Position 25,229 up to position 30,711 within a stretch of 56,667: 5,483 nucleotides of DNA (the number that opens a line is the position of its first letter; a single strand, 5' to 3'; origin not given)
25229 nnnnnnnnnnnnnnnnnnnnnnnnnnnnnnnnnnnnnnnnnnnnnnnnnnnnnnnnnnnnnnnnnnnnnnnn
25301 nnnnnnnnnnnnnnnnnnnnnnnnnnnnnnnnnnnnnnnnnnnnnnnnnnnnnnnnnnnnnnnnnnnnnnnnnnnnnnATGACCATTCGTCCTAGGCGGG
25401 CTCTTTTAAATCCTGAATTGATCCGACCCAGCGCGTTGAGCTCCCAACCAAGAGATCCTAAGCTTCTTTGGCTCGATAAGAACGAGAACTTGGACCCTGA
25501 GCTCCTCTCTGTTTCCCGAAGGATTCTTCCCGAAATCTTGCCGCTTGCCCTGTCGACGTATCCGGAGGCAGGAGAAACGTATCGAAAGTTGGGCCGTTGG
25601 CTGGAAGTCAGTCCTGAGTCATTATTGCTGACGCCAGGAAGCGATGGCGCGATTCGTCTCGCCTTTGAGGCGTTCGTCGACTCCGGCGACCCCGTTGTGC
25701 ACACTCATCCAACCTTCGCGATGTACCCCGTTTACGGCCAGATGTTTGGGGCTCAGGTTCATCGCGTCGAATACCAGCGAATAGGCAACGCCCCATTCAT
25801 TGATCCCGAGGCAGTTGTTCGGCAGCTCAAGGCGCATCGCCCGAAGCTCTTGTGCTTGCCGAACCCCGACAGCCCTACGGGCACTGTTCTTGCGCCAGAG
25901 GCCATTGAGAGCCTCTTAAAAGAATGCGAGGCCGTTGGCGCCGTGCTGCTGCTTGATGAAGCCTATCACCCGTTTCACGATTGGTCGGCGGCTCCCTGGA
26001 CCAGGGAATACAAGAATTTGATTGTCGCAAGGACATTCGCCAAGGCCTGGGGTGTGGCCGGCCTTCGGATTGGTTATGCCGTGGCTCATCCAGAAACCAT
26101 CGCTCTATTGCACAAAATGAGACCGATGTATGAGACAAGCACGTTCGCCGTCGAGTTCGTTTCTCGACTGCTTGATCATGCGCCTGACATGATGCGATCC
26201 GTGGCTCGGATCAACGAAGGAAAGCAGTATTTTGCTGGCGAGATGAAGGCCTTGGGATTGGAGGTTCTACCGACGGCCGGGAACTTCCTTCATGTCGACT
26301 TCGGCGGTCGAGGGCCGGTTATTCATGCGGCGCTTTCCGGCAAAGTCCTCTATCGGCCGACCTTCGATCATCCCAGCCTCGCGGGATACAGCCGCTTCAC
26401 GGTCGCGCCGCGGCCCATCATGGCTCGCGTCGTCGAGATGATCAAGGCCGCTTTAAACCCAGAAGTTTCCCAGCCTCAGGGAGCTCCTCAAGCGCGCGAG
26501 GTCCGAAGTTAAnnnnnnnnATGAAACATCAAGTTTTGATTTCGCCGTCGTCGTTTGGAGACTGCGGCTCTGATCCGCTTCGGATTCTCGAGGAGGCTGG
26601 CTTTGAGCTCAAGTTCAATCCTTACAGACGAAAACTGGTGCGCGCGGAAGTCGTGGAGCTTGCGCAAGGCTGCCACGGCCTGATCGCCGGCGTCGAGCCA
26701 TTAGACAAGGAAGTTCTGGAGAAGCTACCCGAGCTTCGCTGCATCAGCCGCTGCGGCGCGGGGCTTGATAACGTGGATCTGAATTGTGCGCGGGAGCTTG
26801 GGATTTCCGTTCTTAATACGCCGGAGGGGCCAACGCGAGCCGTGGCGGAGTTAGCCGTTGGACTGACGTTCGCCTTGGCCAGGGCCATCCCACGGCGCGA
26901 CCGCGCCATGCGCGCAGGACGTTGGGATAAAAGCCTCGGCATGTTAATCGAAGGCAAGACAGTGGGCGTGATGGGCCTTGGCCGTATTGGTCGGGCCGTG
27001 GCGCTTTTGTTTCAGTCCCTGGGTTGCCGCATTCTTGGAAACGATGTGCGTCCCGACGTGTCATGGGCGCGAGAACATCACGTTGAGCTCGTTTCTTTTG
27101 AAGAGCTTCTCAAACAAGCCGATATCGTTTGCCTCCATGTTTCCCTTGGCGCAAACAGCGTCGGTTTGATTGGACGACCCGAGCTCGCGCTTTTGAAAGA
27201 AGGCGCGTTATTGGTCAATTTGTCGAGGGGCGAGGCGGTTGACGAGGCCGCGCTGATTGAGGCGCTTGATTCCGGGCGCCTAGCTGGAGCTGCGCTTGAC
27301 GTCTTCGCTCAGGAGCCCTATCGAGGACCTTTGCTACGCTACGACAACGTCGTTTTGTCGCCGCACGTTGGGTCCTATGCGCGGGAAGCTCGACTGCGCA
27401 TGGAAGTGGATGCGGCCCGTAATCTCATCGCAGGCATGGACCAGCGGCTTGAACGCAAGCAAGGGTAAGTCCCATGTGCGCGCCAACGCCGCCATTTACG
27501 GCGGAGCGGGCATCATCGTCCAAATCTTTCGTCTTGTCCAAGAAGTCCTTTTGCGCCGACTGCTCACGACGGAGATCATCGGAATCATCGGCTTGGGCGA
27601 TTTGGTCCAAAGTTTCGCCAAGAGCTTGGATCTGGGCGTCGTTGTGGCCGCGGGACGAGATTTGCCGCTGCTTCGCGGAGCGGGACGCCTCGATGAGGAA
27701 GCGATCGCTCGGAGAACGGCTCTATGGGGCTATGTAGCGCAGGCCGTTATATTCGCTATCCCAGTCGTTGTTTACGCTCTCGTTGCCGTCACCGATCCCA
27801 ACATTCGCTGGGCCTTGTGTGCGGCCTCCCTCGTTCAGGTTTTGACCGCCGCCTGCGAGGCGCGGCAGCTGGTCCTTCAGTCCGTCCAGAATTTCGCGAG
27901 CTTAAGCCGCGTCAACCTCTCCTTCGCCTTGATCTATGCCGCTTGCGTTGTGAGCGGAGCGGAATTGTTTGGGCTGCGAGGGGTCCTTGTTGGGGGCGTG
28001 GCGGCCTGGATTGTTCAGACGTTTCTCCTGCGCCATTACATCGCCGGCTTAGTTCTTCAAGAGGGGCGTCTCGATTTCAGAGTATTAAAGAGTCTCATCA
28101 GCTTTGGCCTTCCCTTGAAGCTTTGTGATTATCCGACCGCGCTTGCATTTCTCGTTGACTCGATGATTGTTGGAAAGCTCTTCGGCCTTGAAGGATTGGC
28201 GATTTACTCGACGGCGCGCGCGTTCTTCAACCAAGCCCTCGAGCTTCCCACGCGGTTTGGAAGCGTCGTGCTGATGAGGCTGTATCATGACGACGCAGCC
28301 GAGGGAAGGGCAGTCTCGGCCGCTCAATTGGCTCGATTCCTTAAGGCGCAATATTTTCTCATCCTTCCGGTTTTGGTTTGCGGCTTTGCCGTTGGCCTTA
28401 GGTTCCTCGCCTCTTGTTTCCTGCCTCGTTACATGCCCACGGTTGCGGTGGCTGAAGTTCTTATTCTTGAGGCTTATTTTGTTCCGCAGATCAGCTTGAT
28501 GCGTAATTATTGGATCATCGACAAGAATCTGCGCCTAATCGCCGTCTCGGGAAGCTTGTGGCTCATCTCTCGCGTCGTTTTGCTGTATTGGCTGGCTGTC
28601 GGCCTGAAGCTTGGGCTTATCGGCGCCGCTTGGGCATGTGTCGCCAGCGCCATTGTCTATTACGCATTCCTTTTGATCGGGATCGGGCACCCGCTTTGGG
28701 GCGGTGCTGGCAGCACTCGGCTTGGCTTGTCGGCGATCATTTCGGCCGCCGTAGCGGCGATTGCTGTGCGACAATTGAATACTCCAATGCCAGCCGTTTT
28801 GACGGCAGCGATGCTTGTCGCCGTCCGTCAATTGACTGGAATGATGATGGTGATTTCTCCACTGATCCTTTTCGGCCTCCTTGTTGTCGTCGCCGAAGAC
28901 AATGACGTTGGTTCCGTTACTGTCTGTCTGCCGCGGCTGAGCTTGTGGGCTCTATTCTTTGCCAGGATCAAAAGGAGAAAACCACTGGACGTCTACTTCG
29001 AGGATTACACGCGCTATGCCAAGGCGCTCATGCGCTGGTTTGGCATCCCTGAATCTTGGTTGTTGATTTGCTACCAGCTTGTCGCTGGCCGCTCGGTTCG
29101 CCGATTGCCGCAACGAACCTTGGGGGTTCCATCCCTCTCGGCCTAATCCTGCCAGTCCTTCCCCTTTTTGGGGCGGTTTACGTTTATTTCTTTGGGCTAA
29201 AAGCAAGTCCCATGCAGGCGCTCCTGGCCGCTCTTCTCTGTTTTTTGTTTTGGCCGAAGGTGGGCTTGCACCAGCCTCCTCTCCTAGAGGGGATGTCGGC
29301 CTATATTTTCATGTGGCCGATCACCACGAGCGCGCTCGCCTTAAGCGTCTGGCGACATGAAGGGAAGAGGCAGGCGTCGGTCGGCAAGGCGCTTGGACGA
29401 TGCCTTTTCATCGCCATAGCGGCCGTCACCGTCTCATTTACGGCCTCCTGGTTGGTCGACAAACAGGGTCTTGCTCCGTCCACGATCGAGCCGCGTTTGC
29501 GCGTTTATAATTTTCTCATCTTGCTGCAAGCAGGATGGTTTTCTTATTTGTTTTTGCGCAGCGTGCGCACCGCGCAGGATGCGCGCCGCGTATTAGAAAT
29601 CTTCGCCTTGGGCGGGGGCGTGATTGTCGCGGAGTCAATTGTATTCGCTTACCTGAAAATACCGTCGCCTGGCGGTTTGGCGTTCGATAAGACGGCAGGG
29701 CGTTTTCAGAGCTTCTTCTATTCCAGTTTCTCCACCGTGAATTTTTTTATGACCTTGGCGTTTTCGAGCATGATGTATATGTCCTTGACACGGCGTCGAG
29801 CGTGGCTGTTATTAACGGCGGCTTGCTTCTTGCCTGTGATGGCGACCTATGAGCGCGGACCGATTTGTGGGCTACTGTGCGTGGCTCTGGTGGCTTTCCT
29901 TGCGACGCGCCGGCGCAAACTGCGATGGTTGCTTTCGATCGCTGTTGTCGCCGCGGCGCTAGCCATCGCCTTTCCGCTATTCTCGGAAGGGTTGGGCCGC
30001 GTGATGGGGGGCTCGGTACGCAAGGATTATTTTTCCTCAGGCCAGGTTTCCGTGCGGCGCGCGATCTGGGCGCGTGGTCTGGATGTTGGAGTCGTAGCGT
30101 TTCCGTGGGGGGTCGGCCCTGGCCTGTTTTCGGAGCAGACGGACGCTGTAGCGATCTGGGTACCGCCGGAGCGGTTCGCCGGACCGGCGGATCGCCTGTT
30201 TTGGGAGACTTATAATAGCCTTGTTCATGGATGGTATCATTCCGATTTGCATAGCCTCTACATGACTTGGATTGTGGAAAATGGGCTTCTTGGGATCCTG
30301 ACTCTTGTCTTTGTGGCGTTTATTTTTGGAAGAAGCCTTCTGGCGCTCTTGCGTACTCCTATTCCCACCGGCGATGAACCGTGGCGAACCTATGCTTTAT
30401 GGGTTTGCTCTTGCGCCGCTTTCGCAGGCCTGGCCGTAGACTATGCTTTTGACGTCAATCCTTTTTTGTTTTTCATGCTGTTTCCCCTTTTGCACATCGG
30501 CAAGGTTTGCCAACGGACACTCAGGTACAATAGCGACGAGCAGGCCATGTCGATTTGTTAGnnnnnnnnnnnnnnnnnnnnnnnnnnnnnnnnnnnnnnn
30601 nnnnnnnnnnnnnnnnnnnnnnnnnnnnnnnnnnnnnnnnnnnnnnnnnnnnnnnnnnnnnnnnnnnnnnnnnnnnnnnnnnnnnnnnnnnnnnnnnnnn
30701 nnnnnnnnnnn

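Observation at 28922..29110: Wzx C-terminus carries a copy of another gene's N-terminal domain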

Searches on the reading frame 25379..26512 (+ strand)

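Call 5: search_protein_families(library=pfam, proteins=[window:25379-26512:+], max_evalue=0.01)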
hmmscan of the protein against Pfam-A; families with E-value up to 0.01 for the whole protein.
window:25379-26512:+ (377 aa): 1 family
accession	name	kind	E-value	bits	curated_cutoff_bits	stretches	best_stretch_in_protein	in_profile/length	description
PF00155.27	Aminotran_1_2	-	7.3e-42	144.3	19.7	1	71-342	51-346/361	Aminotransferase class I and II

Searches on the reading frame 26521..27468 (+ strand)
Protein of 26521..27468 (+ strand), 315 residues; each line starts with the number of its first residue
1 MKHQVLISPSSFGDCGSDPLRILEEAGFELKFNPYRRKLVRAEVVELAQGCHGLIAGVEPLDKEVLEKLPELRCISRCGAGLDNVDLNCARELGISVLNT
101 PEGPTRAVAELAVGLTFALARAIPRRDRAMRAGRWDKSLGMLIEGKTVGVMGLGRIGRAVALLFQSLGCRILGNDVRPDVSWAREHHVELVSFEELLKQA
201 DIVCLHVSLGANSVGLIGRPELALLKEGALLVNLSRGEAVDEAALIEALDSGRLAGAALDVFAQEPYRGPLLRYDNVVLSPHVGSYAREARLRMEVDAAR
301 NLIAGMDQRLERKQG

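Call 5: search_protein_families(library=pfam, proteins=[window:26521-27468:+], max_evalue=0.01)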
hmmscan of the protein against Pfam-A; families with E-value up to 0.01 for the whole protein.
window:26521-27468:+ (315 aa): 6 families
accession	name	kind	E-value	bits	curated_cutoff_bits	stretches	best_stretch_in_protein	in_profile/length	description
PF02826.25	2-Hacid_dh_C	-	2.8e-53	180.4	25.1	1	114-284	2-178/178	D-isomer specific 2-hydroxyacid dehydrogenase, NAD binding domain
PF00389.36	2-Hacid_dh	-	1.7e-27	96.1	24.6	1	20-309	12-127/134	D-isomer specific 2-hydroxyacid dehydrogenase, catalytic domain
PF00670.27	AdoHcyase_NAD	-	0.00012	22.7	27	1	140-236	18-111/162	S-adenosyl-L-homocysteine hydrolase, NAD binding domain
PF07991.19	KARI_N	-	0.00073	19.6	20.6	1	143-205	2-66/165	Acetohydroxy acid isomeroreductase, NADPH-binding domain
PF03446.21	NAD_binding_2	-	0.00095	19.6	21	1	147-249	1-107/161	NAD binding domain of 6-phosphogluconate dehydrogenase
PF03807.23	F420_oxidored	-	0.0034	18.4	21.6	1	147-208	1-68/94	NADP oxidoreductase coenzyme F420-dependent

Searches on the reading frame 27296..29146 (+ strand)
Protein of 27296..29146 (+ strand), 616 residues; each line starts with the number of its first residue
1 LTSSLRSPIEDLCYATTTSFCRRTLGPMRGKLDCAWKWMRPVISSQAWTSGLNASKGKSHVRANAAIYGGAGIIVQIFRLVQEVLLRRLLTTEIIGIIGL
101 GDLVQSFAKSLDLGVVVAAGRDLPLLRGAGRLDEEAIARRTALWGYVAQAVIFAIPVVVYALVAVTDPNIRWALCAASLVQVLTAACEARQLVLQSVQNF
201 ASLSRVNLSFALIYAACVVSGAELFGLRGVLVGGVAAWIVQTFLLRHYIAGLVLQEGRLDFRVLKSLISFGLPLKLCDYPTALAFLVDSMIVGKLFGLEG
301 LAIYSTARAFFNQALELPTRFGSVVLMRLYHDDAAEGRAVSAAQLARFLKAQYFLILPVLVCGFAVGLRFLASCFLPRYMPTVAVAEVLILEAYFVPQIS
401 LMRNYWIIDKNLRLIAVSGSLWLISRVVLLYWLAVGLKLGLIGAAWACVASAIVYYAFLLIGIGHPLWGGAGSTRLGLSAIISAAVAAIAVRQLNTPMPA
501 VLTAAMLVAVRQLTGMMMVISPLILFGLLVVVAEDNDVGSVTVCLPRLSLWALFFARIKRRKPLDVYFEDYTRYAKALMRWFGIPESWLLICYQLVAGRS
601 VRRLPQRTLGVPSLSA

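Call 5: search_protein_families(library=pfam, proteins=[window:27296-29146:+], max_evalue=0.01)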
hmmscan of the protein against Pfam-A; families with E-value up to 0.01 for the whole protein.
window:27296-29146:+ (616 aa): 0 families

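Call 13: find_homologous_proteins(query=window:27476-29146:+)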
Query window:27476-29146:+ (556 aa): 5 proteins with E <= 0.001 among 8000 candidates.
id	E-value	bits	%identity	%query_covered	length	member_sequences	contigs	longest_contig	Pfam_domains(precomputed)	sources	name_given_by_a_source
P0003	0.0e+0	1178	100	100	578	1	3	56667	-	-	-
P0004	8.6e-172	591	62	81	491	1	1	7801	-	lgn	-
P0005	9.4e-172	591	61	85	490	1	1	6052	-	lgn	-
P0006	1.0e-161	558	59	84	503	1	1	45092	-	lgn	-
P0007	5.7e-138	479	53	84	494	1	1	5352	PF01943.23,PF13440.12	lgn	-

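Call 15: find_encoding_contigs(protein=P0006, flank=10000, max_places=3)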
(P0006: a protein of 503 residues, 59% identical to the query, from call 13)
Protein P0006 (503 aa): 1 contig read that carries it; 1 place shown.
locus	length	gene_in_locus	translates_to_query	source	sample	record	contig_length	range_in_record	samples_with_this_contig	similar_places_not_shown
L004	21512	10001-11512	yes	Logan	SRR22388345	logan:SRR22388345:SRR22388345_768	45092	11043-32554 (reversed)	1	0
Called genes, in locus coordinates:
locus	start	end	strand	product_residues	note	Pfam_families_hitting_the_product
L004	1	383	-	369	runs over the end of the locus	PF13183:Fer4_8 (faint), PF12838:Fer4_7 (faint), PF13187:Fer4_9 (faint), PF14697:Fer4_21 (faint), PF00037:Fer4 (weak), PF12797:Fer4_2 (faint), PF00037:Fer4 (weak), PF12617:LdpA_C, +3 more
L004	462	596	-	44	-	-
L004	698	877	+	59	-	-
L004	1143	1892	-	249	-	PF00702:Hydrolase, PF13419:HAD_2, PF13242:Hydrolase_like (weak)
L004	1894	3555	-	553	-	PF00682:HMGL-like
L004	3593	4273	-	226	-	PF13489:Methyltransf_23, PF08241:Methyltransf_11 (weak), PF08242:Methyltransf_12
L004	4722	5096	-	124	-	-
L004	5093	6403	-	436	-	PF13472:Lipase_GDSL_2 (faint)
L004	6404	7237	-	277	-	PF04055:Radical_SAM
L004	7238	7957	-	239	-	PF02310:B12-binding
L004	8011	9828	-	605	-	-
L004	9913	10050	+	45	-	-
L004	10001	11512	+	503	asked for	-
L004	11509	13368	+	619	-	-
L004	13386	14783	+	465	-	PF04932:Wzy_C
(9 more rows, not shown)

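Call 16: find_encoding_contigs(protein=P0004, flank=10000, max_places=3)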
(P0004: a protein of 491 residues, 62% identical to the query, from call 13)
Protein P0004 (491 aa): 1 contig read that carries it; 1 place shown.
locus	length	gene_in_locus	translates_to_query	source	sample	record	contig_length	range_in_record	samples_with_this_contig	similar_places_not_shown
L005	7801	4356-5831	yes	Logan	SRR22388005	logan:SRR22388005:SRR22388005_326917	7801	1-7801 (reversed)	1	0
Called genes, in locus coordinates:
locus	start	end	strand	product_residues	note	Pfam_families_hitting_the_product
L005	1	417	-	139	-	?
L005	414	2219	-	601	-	-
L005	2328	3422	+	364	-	PF00155:Aminotran_1_2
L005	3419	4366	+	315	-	PF00389:2-Hacid_dh, PF02826:2-Hacid_dh_C, PF00670:AdoHcyase_NAD (weak)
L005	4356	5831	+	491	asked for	-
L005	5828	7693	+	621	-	-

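Call 17: find_encoding_contigs(protein=P0005, flank=10000, max_places=3)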
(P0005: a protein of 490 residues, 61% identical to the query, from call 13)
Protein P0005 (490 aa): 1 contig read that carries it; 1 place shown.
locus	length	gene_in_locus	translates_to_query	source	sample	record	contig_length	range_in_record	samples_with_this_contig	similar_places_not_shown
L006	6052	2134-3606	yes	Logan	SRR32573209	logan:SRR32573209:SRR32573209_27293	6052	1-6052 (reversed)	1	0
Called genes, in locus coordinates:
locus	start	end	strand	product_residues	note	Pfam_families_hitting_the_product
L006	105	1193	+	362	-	PF00155:Aminotran_1_2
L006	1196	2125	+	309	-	PF00389:2-Hacid_dh, PF02826:2-Hacid_dh_C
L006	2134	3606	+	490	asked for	-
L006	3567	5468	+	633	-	-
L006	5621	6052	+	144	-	?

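Call 18: find_encoding_contigs(protein=P0007, flank=10000, max_places=3)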
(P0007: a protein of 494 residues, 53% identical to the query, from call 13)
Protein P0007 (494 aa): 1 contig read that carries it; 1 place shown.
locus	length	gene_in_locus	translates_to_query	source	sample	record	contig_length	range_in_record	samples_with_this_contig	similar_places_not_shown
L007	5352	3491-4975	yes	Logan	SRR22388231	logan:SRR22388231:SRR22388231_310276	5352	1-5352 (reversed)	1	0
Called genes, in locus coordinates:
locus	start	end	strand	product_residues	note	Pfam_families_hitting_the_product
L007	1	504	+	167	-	?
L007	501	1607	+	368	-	PF01408:GFO_IDH_MocA, PF02894:GFO_IDH_MocA_C, PF22725:GFO_IDH_MocA_C3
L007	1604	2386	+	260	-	PF02348:CTP_transf_3, PF12804:NTP_transf_3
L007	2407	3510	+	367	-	PF00155:Aminotran_1_2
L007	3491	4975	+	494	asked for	PF01943:Polysacc_synt (weak), PF13440:Polysacc_synt_3 (faint)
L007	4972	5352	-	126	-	?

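Call 46: search_protein_families(library=ncbifam, proteins=[window:27476-29146:+], max_evalue=0.1)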
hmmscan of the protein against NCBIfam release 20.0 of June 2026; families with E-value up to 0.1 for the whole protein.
window:27476-29146:+ (556 aa): 0 families

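Call 48: find_homologous_proteins(query=P0003, region=500-578, max_evalue=0.01)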
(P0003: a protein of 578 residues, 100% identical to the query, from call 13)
Query P0003, residues 500-578 (79 aa): 2 proteins with E <= 0.01 among 49 candidates.
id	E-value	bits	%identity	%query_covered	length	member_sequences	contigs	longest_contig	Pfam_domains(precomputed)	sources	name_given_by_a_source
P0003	1.1e-44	168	100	100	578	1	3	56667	-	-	-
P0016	1.5e-14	72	53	86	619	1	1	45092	-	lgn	-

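Call 65: predict_structure(alignment_id=A6)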
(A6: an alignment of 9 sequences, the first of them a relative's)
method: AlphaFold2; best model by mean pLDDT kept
length: 578 residues; sequences in the alignment: 9
mean_pLDDT: 74.0   pTM: 0.66
mean pLDDT of the five models: 74.0, 67.4, 60.7, 54.4, 48.8
residues with pLDDT >= 90: 20; 70-90: 397; 50-70: 115; < 50: 46
segments of 3 or more residues with pLDDT < 50: 1-20, 82-91, 498-500, 569-578
pLDDT, mean of each block of 10 residues (from residue 1): 29 37 62 78 81 76 64 52 46 65 79 81 83 78 78 71 80 87 86 83 85 63 76 65 65 81 80 70 65 56 75 84 87 85 82 80 71 71 81 90 88 87 80 85 87 82 90 90 86 63 68 76 74 69 72 79 66 33
secondary structure, 60 per line:
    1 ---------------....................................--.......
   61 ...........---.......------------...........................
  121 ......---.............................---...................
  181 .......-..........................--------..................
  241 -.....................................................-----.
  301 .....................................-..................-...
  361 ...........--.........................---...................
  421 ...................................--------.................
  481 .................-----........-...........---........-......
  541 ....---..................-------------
elements in order: H16-51 H54-71 H75-81 H94-126 H130-158 H162-187 H189-214 H223-240 H242-294 H300-337 H339-356 H358-371 H374-398 H402-455 H464-497 E503-510 H512-522 E526-533 H535-544 H548-559 E560-565

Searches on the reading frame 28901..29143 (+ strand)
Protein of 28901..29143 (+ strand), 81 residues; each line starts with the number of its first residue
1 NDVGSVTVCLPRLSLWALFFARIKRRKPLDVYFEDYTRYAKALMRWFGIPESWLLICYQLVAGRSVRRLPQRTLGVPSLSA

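Call 50: find_related_loci(query=A4, collection=metagenome_contigs, flank=4000)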
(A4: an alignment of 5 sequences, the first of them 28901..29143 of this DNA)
Query A4 (81 aa) in metagenome_contigs; peptide patterns used: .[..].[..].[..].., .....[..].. (x = any residue, [..] = any of these).
152 stretches matched a pattern; 2 encode a relative of the query (tblastn E <= 1e-3); 2 distinct loci.
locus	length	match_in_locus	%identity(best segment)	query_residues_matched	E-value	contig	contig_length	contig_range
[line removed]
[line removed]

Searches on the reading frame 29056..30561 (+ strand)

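Call 5: search_protein_families(library=pfam, proteins=[window:29056-30561:+], max_evalue=0.01)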
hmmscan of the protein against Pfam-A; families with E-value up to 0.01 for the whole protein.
window:29056-30561:+ (501 aa): 1 family
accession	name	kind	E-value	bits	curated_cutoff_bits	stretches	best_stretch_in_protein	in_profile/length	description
PF04932.20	Wzy_C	-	5.1e-13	49.5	31.7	1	254-417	3-148/149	O-Antigen ligase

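Call 46: search_protein_families(library=ncbifam, proteins=[window:29212-30561:+], max_evalue=0.1)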
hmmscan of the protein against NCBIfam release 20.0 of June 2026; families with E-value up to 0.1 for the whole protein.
window:29212-30561:+ (449 aa): 0 families
